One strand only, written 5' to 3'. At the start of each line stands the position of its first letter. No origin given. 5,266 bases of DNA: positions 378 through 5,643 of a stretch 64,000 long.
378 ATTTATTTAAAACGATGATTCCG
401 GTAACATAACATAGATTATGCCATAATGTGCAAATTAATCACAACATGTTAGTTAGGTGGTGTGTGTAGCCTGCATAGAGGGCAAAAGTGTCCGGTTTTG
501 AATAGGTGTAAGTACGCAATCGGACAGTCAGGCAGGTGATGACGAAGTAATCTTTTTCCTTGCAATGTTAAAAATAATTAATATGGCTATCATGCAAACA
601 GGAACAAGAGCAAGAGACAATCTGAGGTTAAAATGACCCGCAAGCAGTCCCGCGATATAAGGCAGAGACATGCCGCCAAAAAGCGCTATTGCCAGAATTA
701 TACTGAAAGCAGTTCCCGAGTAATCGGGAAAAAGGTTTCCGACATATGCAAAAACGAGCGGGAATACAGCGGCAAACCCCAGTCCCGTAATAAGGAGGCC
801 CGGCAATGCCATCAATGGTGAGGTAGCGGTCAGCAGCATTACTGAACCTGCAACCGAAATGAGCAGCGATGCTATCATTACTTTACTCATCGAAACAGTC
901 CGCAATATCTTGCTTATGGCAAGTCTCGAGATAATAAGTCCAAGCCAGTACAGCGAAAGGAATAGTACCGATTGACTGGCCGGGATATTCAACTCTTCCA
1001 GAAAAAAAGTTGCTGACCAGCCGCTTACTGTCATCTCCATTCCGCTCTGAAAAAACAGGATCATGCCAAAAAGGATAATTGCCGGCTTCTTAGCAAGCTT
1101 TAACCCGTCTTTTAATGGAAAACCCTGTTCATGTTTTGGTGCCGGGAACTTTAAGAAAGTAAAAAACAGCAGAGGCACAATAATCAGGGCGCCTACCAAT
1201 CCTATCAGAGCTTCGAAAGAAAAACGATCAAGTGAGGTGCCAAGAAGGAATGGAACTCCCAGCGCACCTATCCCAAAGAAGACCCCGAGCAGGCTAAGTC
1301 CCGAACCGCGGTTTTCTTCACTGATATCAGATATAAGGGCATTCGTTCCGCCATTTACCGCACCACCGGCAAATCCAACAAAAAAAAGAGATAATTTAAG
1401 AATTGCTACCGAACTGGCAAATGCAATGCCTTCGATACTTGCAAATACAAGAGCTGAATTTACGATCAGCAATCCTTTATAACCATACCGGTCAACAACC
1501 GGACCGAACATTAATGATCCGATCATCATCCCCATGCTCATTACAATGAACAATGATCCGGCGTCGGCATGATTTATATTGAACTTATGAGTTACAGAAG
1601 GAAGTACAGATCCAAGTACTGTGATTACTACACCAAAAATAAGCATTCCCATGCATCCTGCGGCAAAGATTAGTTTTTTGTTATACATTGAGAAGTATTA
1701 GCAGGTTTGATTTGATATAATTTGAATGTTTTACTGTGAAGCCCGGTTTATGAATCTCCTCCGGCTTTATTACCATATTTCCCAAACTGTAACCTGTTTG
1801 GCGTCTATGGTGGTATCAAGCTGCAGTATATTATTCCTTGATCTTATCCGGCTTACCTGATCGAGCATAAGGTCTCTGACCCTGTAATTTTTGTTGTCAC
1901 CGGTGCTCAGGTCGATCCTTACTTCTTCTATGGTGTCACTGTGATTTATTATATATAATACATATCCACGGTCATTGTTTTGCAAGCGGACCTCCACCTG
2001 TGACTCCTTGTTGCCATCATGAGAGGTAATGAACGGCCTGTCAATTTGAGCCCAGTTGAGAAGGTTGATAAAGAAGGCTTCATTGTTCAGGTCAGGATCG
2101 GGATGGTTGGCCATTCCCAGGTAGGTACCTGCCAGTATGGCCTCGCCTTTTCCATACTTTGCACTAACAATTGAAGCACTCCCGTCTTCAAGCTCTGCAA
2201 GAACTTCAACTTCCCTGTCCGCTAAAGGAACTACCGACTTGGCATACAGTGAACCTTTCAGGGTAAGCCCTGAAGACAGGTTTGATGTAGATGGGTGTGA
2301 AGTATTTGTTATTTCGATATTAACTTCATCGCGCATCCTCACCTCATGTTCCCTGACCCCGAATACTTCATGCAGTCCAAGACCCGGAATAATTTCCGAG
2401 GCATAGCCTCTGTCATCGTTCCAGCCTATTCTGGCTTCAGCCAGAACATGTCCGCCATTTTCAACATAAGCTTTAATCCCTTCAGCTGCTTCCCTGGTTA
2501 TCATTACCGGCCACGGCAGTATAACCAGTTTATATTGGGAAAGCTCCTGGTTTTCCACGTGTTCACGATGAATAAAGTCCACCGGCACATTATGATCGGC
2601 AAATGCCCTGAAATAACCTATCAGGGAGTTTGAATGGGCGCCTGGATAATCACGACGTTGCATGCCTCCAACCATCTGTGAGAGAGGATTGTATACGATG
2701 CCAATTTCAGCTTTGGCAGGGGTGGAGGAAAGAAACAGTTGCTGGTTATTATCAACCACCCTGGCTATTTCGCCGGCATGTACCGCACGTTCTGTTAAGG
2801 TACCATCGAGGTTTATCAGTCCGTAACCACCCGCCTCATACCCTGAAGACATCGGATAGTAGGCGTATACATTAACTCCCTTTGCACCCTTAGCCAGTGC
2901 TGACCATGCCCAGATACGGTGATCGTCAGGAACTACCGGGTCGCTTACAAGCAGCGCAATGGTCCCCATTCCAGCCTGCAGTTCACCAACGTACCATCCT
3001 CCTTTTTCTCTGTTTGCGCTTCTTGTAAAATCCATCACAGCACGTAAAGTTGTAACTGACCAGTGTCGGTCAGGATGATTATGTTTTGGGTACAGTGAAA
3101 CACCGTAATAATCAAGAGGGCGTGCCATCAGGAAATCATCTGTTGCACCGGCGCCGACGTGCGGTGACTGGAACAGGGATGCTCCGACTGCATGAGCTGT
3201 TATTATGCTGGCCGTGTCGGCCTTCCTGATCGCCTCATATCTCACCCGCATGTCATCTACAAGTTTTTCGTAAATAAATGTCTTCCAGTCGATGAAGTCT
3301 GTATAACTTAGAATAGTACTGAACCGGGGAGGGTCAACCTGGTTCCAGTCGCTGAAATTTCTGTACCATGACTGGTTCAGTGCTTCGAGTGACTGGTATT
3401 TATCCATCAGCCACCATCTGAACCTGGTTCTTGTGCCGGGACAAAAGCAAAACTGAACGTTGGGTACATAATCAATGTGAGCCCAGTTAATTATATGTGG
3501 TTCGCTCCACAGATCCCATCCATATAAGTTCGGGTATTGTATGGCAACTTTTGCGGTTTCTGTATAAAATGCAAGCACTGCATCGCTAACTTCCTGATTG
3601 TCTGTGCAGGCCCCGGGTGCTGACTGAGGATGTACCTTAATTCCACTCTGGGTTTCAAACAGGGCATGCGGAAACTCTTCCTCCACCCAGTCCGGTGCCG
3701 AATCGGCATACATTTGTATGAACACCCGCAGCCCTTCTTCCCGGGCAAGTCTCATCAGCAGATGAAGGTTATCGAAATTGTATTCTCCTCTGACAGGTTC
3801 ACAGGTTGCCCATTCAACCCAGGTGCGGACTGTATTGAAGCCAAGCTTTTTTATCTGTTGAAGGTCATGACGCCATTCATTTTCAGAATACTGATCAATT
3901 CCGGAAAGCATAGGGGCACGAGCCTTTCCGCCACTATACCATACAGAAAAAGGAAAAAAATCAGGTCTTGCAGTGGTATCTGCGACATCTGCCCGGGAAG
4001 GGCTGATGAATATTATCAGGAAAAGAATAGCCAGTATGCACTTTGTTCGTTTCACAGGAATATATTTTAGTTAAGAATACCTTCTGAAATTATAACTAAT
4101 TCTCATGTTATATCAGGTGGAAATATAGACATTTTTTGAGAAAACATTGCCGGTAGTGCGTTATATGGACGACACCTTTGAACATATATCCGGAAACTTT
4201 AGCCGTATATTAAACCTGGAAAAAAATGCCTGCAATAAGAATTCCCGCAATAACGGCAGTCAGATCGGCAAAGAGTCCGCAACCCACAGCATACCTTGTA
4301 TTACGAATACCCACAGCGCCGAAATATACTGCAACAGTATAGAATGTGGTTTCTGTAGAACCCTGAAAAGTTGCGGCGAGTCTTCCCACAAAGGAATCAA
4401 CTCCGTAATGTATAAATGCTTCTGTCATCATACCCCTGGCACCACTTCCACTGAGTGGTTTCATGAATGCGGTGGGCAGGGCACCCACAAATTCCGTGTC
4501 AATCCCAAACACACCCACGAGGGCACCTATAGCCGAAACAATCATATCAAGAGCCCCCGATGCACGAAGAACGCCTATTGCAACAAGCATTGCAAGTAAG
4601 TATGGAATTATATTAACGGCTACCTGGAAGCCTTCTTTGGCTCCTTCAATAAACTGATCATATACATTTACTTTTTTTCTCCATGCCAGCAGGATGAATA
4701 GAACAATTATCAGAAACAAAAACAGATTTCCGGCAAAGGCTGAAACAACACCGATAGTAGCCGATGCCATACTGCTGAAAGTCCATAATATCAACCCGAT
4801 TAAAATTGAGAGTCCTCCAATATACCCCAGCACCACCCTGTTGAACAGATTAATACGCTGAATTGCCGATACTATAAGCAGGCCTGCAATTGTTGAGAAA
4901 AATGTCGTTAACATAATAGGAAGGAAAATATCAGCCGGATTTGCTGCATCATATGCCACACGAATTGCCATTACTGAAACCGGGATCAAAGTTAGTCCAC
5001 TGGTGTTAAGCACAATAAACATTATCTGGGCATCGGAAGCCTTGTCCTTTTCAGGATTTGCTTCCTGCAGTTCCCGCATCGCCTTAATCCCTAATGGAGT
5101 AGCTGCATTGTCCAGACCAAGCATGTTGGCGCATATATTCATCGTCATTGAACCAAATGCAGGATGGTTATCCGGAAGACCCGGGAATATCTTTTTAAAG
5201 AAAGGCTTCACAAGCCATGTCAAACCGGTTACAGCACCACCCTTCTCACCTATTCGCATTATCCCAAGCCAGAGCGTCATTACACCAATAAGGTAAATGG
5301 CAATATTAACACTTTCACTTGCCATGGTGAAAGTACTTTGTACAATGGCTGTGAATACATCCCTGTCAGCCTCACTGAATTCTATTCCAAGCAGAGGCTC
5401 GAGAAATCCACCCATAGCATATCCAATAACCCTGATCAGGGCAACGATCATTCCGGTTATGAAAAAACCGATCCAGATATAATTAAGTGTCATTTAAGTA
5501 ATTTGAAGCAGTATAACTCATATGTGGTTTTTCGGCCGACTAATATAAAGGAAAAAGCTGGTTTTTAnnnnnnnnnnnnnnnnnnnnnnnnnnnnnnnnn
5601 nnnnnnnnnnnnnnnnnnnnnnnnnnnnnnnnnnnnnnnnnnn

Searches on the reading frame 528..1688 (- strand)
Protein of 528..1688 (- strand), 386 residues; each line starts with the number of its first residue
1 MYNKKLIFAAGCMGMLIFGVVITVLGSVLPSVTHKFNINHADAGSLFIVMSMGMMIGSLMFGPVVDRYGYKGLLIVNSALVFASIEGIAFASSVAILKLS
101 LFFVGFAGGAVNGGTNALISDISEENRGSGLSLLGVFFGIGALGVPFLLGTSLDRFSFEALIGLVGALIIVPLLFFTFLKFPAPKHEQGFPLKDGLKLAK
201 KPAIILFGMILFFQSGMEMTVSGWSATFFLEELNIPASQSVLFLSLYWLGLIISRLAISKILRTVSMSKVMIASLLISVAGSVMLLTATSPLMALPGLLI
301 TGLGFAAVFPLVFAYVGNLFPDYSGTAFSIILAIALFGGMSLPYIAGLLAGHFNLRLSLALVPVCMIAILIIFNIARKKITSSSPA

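Call 49: search_protein_families(library=pfam, proteins=[window:528-1688:-])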
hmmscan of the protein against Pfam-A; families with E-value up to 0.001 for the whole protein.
window:528-1688:- (386 aa): 2 families
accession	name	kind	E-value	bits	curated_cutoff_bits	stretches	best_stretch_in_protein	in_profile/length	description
PF07690.21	MFS_1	-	3.7e-35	121.9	33.4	2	12-264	2-264/347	Major Facilitator Superfamily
PF00083.30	Sugar_tr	-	8.7e-08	31.9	22.3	1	13-179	7-188/452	Sugar (and other) transporter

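Call 52: find_encoding_contigs(protein=window:528-1688:-, flank=10000, max_places=3)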
Protein window:528-1688:- (386 aa): 3 contigs read that carry it; 2 places shown.
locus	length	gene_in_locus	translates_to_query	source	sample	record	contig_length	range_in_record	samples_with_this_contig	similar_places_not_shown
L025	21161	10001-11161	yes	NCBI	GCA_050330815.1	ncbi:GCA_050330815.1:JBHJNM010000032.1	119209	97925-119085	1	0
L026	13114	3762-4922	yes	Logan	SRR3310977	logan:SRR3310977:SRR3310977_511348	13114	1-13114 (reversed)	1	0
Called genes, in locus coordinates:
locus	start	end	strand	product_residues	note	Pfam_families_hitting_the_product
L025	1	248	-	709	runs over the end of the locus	PF16927:HisKA_7TM, PF00989:PAS (weak), PF13188:PAS_8 (weak), PF08448:PAS_4 (weak), PF13426:PAS_9, PF00512:HisKA (weak), PF02518:HATPase_c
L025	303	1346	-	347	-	PF08240:ADH_N, PF16912:Glu_dehyd_C, PF00107:ADH_zinc_N, PF13602:ADH_zinc_N_2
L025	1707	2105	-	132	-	PF03992:ABM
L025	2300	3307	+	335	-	PF02470:MlaD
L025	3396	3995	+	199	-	PF03886:ABC_trans_aux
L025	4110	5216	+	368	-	PF01740:STAS (weak), PF02405:MlaE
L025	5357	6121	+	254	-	PF00005:ABC_tran, PF13304:AAA_21 (faint)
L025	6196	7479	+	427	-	PF07670:Gate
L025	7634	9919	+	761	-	PF01301:Glyco_hydro_35, PF02449:Glyco_hydro_42, PF08532:Glyco_hydro_42M, PF06283:ThuA (weak)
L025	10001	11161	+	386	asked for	PF00083:Sugar_tr (weak), PF07690:MFS_1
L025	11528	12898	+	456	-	PF02321:OEP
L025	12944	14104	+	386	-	PF25973:BSH_CzcB (weak), PF00364:Biotin_lipoyl (faint), PF25919:BSH_CusB (faint), PF25893:HH_CzcB, PF25954:Beta-barrel_RND_2, PF25989:YknX_C (faint)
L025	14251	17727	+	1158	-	PF00873:ACR_tran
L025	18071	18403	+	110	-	-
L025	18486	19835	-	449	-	PF13520:AA_permease_2, PF00324:AA_permease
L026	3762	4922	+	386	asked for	PF00083:Sugar_tr (weak), PF07690:MFS_1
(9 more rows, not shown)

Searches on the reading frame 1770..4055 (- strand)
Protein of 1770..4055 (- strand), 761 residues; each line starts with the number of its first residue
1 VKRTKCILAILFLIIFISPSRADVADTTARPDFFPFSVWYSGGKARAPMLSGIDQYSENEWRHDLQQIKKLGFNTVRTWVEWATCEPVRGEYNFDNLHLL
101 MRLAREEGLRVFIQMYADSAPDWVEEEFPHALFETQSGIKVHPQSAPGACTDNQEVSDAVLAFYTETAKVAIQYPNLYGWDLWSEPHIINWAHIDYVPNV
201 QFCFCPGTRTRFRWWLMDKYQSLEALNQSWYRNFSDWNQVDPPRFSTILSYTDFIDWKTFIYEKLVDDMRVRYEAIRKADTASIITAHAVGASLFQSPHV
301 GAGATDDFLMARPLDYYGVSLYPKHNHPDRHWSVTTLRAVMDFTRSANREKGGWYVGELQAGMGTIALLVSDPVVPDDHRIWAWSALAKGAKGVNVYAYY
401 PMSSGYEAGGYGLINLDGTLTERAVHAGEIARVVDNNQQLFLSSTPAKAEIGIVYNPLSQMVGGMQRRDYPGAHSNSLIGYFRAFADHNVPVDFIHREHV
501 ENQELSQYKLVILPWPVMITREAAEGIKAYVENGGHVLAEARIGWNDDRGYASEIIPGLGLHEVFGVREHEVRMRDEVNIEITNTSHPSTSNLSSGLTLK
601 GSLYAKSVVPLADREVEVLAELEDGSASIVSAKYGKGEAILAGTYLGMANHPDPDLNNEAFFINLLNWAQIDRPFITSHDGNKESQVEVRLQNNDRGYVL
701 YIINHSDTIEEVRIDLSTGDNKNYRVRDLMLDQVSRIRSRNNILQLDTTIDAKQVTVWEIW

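Call 49: search_protein_families(library=pfam, proteins=[window:1770-4055:-])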
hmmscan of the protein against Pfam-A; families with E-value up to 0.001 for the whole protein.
window:1770-4055:- (761 aa): 4 families
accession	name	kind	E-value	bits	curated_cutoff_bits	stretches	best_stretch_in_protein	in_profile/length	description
PF02449.21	Glyco_hydro_42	-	1.5e-44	153.3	21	1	54-419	5-357/376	Beta-galactosidase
PF08532.16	Glyco_hydro_42M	-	6e-20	72.1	25.8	1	450-647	2-189/207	Beta-galactosidase trimerisation domain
PF01301.25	Glyco_hydro_35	-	8.6e-09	35.9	27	1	58-113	23-81/319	Glycosyl hydrolases family 35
PF06283.17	ThuA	-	1.9e-05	25.4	33.4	1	486-626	28-160/209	Trehalose utilisation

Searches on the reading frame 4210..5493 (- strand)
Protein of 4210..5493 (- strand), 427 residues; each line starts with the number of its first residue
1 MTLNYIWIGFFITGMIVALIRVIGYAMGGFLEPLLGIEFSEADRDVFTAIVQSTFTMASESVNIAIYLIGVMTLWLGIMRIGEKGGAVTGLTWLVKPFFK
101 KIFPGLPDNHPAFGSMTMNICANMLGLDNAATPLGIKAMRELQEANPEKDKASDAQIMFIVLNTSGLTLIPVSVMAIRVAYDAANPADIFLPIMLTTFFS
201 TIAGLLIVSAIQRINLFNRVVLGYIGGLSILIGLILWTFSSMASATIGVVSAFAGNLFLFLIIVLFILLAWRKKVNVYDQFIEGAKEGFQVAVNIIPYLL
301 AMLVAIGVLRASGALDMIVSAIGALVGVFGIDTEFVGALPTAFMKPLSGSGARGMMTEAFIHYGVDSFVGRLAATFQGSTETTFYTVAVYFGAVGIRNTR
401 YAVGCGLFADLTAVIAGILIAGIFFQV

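Call 49: search_protein_families(library=pfam, proteins=[window:4210-5493:-])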
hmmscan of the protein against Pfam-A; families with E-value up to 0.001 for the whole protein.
window:4210-5493:- (427 aa): 1 family
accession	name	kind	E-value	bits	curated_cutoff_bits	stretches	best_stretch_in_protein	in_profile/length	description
PF07670.19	Gate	-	4.5e-20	72.5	29.6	2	293-396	2-103/104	Nucleoside recognition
